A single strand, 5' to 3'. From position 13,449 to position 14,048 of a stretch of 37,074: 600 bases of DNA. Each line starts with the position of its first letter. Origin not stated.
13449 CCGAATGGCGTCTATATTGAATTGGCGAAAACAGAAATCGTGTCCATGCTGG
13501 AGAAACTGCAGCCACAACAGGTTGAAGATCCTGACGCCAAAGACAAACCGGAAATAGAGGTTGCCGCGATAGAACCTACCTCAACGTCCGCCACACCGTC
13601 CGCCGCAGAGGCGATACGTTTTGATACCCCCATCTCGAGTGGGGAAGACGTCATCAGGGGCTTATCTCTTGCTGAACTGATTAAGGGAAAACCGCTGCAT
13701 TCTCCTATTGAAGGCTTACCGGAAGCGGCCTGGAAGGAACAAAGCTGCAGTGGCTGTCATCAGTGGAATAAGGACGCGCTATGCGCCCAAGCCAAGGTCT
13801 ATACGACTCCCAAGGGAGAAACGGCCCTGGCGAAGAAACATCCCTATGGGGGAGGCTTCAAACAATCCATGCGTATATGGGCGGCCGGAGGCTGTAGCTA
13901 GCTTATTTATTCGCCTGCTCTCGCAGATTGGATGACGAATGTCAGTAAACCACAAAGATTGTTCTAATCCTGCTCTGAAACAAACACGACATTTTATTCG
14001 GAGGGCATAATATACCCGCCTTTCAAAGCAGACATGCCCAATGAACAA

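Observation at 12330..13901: Secreted caspase (C14) protein ending in a mono-heme cytochrome-c-like module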

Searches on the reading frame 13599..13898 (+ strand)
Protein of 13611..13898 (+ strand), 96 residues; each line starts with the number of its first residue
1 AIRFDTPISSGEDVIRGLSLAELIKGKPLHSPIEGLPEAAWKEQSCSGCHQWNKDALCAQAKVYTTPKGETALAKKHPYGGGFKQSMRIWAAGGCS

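Call 5: search_protein_families(library=pfam, proteins=[window:13611-13898:+], max_evalue=10)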
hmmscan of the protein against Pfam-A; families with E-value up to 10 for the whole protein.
seq(96 aa): 0 families

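Call 6: search_solved_structures(query=window:13611-13898:+, max_evalue=10, show_alignments=3)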
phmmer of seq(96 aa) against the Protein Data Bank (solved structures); distinct sequences matched with E-value up to 10: 10.
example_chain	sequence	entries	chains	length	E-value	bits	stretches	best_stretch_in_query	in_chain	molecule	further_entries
9l08_A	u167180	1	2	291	5e-05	26.8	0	35-59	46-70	Covalently Connected Cytochrome c555 trimer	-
2yyw_A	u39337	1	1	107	3.1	11.4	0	38-70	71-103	Cytochrome c3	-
2yxc_A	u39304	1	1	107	3.1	11.4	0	37-70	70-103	Cytochrome c3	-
2ewu_A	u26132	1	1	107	3.2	11.4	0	39-70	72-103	Cytochrome c3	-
2ewk_A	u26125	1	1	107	3.2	11.4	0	37-70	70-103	Cytochrome c3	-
2z47_A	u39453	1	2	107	3.7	11.2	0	34-70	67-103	Cytochrome c3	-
2ewi_A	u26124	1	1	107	4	11.1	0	38-70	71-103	Cytochrome c3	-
1wr5_A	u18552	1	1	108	6.4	10.4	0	38-70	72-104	Cytochrome c3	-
1it1_A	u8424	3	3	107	6.5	10.4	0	38-70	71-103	cytochrome c3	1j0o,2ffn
2cdv_A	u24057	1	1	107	7.7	10.2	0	38-70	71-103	CYTOCHROME C3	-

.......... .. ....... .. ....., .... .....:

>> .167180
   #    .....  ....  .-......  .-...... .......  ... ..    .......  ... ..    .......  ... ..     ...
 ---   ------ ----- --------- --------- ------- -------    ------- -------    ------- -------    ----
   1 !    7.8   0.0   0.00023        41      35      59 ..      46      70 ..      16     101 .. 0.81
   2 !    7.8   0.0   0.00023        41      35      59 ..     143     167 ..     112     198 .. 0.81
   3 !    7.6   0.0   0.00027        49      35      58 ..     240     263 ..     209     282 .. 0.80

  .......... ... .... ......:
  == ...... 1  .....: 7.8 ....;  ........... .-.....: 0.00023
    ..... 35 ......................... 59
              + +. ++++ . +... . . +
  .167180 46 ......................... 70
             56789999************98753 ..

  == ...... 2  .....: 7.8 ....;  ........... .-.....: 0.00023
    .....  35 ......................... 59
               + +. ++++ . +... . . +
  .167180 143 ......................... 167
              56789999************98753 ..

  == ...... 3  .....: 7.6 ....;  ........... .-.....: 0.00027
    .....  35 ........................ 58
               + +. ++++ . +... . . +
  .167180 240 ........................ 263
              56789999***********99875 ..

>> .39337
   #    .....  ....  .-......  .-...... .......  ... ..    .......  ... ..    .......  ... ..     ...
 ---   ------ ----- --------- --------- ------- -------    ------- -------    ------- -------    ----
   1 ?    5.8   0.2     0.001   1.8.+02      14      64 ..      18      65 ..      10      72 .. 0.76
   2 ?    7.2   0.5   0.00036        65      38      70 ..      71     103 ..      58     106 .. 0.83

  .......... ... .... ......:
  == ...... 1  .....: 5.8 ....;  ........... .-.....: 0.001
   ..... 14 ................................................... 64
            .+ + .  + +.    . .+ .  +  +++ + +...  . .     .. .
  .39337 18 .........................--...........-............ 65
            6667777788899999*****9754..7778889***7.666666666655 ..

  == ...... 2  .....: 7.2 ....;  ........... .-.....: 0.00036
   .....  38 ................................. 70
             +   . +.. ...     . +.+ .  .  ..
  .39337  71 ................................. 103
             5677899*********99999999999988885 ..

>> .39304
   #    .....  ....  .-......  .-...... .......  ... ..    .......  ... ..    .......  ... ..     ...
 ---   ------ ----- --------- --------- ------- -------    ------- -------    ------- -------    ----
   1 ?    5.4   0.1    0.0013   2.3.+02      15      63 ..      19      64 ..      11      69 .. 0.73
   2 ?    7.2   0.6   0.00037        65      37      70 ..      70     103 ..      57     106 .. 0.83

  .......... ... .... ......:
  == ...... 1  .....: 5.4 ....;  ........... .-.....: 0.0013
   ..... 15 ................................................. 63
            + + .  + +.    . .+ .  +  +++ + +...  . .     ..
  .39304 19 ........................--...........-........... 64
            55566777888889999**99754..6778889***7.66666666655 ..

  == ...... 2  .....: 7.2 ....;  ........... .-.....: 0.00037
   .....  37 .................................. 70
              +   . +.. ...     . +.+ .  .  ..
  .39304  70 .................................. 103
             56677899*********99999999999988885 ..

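Call 13: search_solved_structures(query=A1, max_evalue=10, show_alignments=4)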
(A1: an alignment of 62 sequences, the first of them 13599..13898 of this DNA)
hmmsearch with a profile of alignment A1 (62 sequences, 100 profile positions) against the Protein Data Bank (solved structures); distinct sequences matched with E-value up to 10: 2.
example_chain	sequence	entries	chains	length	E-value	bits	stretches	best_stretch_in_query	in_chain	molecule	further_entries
2b6c_A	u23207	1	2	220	0.37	14.2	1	25-73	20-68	hypothetical protein EF3068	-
7spo_C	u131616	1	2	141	1.1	12.7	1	44-91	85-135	VNAR 3B4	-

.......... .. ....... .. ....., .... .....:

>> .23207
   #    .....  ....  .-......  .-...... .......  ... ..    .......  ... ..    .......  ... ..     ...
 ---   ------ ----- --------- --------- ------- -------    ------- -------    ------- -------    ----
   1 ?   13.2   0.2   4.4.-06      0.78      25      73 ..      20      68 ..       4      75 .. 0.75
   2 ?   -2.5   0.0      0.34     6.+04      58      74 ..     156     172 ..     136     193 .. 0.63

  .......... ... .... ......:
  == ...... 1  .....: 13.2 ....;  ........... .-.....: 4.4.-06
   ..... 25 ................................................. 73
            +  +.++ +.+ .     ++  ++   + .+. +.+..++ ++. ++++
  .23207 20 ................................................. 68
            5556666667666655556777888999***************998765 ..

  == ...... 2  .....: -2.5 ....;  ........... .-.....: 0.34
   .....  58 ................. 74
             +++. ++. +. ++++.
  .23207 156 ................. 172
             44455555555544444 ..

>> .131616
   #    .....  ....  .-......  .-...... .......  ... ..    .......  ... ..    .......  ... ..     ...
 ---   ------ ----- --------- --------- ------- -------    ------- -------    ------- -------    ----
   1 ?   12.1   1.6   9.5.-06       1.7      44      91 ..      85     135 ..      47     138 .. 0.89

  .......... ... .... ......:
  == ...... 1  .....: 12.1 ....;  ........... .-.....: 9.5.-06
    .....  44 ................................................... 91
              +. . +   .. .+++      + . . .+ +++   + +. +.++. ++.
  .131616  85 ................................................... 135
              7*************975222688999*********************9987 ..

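Call 20: predict_structure(alignment_id=A1)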
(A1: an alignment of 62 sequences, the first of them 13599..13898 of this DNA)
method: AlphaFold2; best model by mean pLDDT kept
length: 100 residues; sequences in the alignment: 62
mean_pLDDT: 88.6   pTM: 0.79
mean pLDDT of the five models: 88.6, 88.1, 86.9, 86.4, 83.2
residues with pLDDT >= 90: 49; 70-90: 48; 50-70: 1; < 50: 2
segments of 3 or more residues with pLDDT < 50: none
pLDDT, mean of each block of 10 residues (from residue 1): 79 87 93 88 88 86 94 88 88 94
secondary structure, 60 per line:
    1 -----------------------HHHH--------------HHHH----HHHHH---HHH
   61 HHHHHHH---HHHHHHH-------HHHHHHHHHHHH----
elements in order: H24-27 H42-45 H50-54 H58-67 H71-77 H85-96

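Call 22: search_protein_representatives(alignment_id=A1)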
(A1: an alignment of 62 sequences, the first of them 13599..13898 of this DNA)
Query: 62 sequences, 100 profile positions. Proteins with E-value up to 0.001 (for the whole library): 237; up to 1e-10: 226; up to 1e-30: 69. The best 150 are listed.
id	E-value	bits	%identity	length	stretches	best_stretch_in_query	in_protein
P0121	4.5e-39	148.8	-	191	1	4-99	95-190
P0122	7.2e-39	148.1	-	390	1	4-100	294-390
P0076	1.8e-38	146.8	-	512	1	4-100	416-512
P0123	1.9e-38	146.8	-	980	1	4-100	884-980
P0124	5.5e-38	145.3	-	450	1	3-100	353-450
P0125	5.7e-38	145.2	-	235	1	4-100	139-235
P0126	9.1e-38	144.6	-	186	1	9-99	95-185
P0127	9.4e-38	144.5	-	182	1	2-100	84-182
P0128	1.1e-37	144.3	-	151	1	4-100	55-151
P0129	1.5e-37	143.9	-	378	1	5-100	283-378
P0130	1.7e-37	143.7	-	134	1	4-100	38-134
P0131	2.2e-37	143.4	-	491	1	4-100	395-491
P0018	2.2e-37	143.4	-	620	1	4-100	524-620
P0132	4.6e-37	142.3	-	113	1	3-100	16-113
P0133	6.2e-37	141.9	-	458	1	4-99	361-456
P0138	1.1e-36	141.2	-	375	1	4-100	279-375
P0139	2.2e-36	140.2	-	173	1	5-100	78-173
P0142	6.0e-36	138.8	-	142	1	5-100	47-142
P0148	3.0e-35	136.5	-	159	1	3-99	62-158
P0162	2.1e-33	130.6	-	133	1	4-100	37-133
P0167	8.9e-33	128.6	-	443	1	4-100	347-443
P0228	1.6e-27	111.8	-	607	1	4-100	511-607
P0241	1.0e-26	109.1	-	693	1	4-100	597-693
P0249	6.5e-26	106.6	-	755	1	5-100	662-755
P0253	1.3e-25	105.6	-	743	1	3-99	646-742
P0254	1.4e-25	105.4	-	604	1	10-99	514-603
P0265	1.7e-24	102.0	-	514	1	4-100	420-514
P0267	2.1e-24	101.7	-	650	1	5-99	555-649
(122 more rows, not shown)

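Call 24: search_protein_families(library=pfam, proteins=[P0123, P0241, P0254, P0249, P0253, P0228, P0265, P0122, P0138, P0167], max_evalue=0.001)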
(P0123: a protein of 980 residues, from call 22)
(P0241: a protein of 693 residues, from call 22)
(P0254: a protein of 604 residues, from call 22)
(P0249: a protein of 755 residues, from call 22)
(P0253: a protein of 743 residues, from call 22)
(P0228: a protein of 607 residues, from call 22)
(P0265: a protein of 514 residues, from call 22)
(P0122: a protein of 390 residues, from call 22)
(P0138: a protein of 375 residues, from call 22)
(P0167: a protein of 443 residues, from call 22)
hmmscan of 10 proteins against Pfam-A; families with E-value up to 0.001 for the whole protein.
P0123 (980 aa): 0 families

P0241 (693 aa): 3 families
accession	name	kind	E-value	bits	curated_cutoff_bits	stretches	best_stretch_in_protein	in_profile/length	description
PF00069.31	Pkinase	-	9.4e-36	124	31.7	1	15-291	1-262/263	Protein kinase domain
PF07714.23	PK_Tyr_Ser-Thr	-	2.8e-18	66.6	23.1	1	19-232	5-204/258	Protein tyrosine and serine/threonine kinase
PF03109.22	ABC1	-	6.2e-09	35.8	22.9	1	37-193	70-229/244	ABC1 atypical kinase-like domain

P0254 (604 aa): 4 families
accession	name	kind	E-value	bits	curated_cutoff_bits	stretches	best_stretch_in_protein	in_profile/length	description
PF00069.31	Pkinase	-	8.6e-35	120.8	31.7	1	22-252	1-212/263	Protein kinase domain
PF07714.23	PK_Tyr_Ser-Thr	-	9.8e-18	64.8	23.1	1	82-246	45-211/258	Protein tyrosine and serine/threonine kinase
PF03109.22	ABC1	-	6.8e-10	38.9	22.9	1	93-200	122-229/244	ABC1 atypical kinase-like domain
PF01636.29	APH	-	3.1e-05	24.3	23.2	0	156-186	167-198/239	Phosphotransferase enzyme family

P0249 (755 aa): 1 family
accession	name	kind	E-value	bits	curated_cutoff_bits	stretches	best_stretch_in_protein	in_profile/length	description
PF00691.25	OmpA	-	3e-14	53.6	27.2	1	494-591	2-96/98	OmpA family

P0253 (743 aa): 1 family
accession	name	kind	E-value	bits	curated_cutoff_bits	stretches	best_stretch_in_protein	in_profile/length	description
PF13827.11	DUF4189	-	6.5e-09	36.7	25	0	369-411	1-45/97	Domain of unknown function (DUF4189)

P0228 (607 aa): 2 families
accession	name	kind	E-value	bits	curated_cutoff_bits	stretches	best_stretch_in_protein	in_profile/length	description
PF00069.31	Pkinase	-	3.3e-19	69.8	31.7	1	67-271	45-253/263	Protein kinase domain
PF07714.23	PK_Tyr_Ser-Thr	-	2.2e-11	44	23.1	1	48-270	28-249/258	Protein tyrosine and serine/threonine kinase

P0265 (514 aa): 0 families

P0122 (390 aa): 1 family
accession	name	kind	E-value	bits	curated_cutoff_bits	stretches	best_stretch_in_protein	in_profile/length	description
PF00656.27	Peptidase_C14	-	4.4e-11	43.4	21.4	1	24-233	2-146/233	Caspase domain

P0138 (375 aa): 1 family
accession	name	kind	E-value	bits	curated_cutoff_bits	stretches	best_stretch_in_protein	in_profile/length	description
PF00656.27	Peptidase_C14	-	8.8e-29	101.3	21.4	1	38-257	2-232/233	Caspase domain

P0167 (443 aa): 1 family
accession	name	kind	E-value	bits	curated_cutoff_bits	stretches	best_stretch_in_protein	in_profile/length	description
PF00656.27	Peptidase_C14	-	1.7e-14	54.5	21.4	1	35-244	2-220/233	Caspase domain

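Call 30: fold_search(model_id=the predicted structure, library=pdb)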
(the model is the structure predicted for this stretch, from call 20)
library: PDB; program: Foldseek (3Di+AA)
matches with E <= 10: 7; with E <= 0.001: 0
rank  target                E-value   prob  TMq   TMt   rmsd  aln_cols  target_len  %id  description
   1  6swa_g                3.5e+00  0.02  0.21  0.22  16.7       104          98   10  Mus musculus brain neocortex ribosome 60S bound to Ebp1 (released 2020-09-30)
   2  1yea                  5.0e+00  0.01  0.19  0.18  10.0        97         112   12  STRUCTURE DETERMINATION AND ANALYSIS OF YEAST ISO-2-CYTOCHROME C AND A COMPOSITE MUTANT PROTEIN (released 1993-10-31)
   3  2yk3_A                5.3e+00  0.01  0.20  0.19   8.9        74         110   20  CRITHIDIA FASCICULATA CYTOCHROME C (released 2011-06-15)
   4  1ytc                  5.3e+00  0.01  0.20  0.19  10.6       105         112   10  THERMODYNAMIC CYCLES AS PROBES OF STRUCTURE-FUNCTION RELATIONSHIPS IN UNFOLDED PROTEINS (released 1996-03-08)
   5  1crg                  6.1e+00  0.01  0.22  0.21  10.3       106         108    9  THE ROLE OF A CONSERVED INTERNAL WATER MOLECULE AND ITS ASSOCIATED HYDROGEN BOND NETWORK IN CYTOCHROME C (released 1994-01-31)
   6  4il6_A                6.8e+00  0.01  0.14  0.07  15.5        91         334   12  Structure of Sr-substituted photosystem II (released 2013-03-06)
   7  6wt8                  8.8e+00  0.04  0.26  0.09   6.9        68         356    6  Structure of a STING-associated CdnE c-di-GMP synthase from Flavobacteriaceae sp. (released 2020-09-09)

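Call 31: search_protein_families(library=pfam, alignment_id=A1, max_evalue=10)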
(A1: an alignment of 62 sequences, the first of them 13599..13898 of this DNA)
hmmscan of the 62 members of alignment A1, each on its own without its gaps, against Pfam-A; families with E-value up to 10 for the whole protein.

A. member 1, window:13599-13898:+ (100 aa): 0 families

B. families by the number of members that match (of 62 scanned): 10 families
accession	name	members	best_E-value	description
PF23580.1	Znf_XAF1_N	16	0.0069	XIAP-associated factor 1-like, N-terminal zinc finger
PF02132.21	RecR_ZnF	6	0.019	RecR, Cys4-zinc finger domain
PF02433.20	FixO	4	0.018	Cytochrome C oxidase, mono-heme subunit/FixO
PF18509.6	MCR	4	0.2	Magnetochrome domain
PF00034.26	Cytochrom_C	1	0.074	Cytochrome c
PF03243.20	MerB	1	0.097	Alkylmercury lyase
PF07561.16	DUF1540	1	0.12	Domain of Unknown Function (DUF1540)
PF13462.12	Thioredoxin_4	1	0.17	Thioredoxin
PF21235.4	UBA_ARI1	1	0.22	E3 ubiquitin-protein ligase ARIH1, UBA-like domain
PF02882.25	THF_DHG_CYH_C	1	0.27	Tetrahydrofolate dehydrogenase/cyclohydrolase, NAD(P)-binding domain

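Call 36: find_encoding_contigs(protein=P0130, flank=6000, max_places=3)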
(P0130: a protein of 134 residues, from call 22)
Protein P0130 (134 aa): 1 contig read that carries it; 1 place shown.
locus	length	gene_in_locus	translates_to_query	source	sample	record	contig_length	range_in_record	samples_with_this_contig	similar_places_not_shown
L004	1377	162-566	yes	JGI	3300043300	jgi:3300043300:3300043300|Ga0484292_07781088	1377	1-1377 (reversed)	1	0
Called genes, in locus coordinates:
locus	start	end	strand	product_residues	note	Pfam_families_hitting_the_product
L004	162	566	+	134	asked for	-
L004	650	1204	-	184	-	PF05405:Mt_ATP-synt_B, PF00430:ATP-synt_B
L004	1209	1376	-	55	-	?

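Call 37: find_encoding_contigs(protein=P0241, flank=6000, max_places=3)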
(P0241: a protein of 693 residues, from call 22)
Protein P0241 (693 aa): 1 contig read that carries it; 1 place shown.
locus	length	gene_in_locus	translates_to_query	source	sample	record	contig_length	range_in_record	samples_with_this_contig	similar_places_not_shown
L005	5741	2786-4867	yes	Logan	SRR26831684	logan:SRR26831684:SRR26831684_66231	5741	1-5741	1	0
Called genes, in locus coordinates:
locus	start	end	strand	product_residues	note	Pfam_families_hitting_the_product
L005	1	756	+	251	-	?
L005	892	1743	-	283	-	PF00596:Aldolase_II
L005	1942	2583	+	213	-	PF13759:2OG-FeII_Oxy_5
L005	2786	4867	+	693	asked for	PF00069:Pkinase, PF07714:PK_Tyr_Ser-Thr, PF03109:ABC1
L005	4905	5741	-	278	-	?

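Call 45: list_cluster_members(proteins=[P0130, P0142, P0139, P0148, P0162, P0241, P0254, P0249, P0253, P0123])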
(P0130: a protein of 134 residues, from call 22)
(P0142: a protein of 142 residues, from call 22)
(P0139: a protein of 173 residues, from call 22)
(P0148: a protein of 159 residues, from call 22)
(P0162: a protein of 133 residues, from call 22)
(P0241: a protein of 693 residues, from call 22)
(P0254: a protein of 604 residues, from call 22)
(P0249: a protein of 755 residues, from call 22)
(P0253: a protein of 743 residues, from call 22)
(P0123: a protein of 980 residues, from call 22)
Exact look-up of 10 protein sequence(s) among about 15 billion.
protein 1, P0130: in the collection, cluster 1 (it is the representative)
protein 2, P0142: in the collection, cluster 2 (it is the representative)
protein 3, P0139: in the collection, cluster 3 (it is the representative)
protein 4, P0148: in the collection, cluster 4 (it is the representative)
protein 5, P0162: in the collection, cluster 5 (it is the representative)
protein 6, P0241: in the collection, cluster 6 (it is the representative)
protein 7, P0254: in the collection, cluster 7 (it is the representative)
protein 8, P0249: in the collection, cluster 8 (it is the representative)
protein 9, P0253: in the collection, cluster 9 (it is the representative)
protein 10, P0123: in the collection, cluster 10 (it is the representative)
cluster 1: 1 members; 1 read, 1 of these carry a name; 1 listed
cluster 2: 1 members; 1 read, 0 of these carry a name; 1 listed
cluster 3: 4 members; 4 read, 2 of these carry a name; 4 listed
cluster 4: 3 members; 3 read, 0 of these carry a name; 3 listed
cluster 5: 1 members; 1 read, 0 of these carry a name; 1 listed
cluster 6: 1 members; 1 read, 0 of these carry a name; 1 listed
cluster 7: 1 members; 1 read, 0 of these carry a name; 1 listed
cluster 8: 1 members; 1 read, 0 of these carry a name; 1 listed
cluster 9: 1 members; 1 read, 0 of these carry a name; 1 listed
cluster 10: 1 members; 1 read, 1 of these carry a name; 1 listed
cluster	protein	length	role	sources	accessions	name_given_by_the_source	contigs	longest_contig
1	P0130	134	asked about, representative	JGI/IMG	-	hypothetical protein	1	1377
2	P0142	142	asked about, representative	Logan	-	-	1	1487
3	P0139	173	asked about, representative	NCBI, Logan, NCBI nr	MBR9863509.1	MAG: hypothetical protein GYB24_08745 [Rhodobacteraceae bacterium] | hypothetical protein [Paracoccaceae bacterium]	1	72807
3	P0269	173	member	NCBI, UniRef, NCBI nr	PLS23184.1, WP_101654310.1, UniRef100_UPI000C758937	hypothetical protein [Neptunicoccus cionae] | hypothetical protein n=1 Tax=Neptunicoccus cionae TaxID=2035344 RepID=UPI000C758937 | hypothetical protein [Amylibacter cionae]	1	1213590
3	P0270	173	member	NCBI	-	-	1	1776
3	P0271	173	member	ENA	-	-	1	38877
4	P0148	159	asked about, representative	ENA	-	-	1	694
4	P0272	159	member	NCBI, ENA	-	-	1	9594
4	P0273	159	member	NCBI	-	-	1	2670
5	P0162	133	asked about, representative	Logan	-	-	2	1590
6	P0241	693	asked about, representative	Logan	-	-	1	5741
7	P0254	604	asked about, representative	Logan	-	-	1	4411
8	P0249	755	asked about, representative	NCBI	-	-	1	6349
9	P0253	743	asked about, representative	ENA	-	-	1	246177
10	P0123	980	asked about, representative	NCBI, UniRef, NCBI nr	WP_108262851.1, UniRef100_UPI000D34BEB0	hypothetical protein [Mangrovicoccus ximenensis] | hypothetical protein n=1 Tax=Mangrovicoccus ximenensis TaxID=1911570 RepID=UPI000D34BEB0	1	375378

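Call 46: find_encoding_contigs(protein=P0139, flank=6000, max_places=2)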
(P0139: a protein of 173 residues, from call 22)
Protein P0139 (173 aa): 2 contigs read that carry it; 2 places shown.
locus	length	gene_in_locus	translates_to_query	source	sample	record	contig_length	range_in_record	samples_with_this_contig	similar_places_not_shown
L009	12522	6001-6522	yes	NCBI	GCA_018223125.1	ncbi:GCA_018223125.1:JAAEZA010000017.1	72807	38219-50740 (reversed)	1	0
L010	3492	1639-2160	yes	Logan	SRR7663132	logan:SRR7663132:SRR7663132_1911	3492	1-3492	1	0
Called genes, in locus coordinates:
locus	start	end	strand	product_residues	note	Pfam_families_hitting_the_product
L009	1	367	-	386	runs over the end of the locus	PF14870:PSII_BNR (faint), PF02012:BNR (faint), PF25852:DUF6242_C (faint), PF15902:Sortilin-Vps10 (weak)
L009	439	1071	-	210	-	PF00697:PRAI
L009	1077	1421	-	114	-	PF06305:LapA_dom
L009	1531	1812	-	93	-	PF00216:Bac_DNA_binding, PF18291:HU-HIG (weak)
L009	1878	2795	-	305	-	PF01343:Peptidase_S49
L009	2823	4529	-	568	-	PF17092:PCB_OB (faint), PF00575:S1, PF21710:Spt6_S1 (faint), PF00575:S1, PF23459:S1_RRP5 (weak), PF00575:S1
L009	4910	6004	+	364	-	PF04264:YceI, PF00691:OmpA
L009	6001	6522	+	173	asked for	-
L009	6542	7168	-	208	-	PF02224:Cytidylate_kin, PF13189:Cytidylate_kin2 (faint), PF13207:AAA_17 (weak)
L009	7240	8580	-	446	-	PF00275:EPSP_synthase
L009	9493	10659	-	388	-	PF00438:S-AdoMet_synt_N, PF02772:S-AdoMet_synt_M, PF02773:S-AdoMet_synt_C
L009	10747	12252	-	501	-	PF20154:LNT_N, PF00795:CN_hydrolase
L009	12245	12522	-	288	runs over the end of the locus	PF00571:CBS (weak), PF03471:CorC_HlyC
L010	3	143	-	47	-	?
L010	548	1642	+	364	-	PF04264:YceI, PF00691:OmpA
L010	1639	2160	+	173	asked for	-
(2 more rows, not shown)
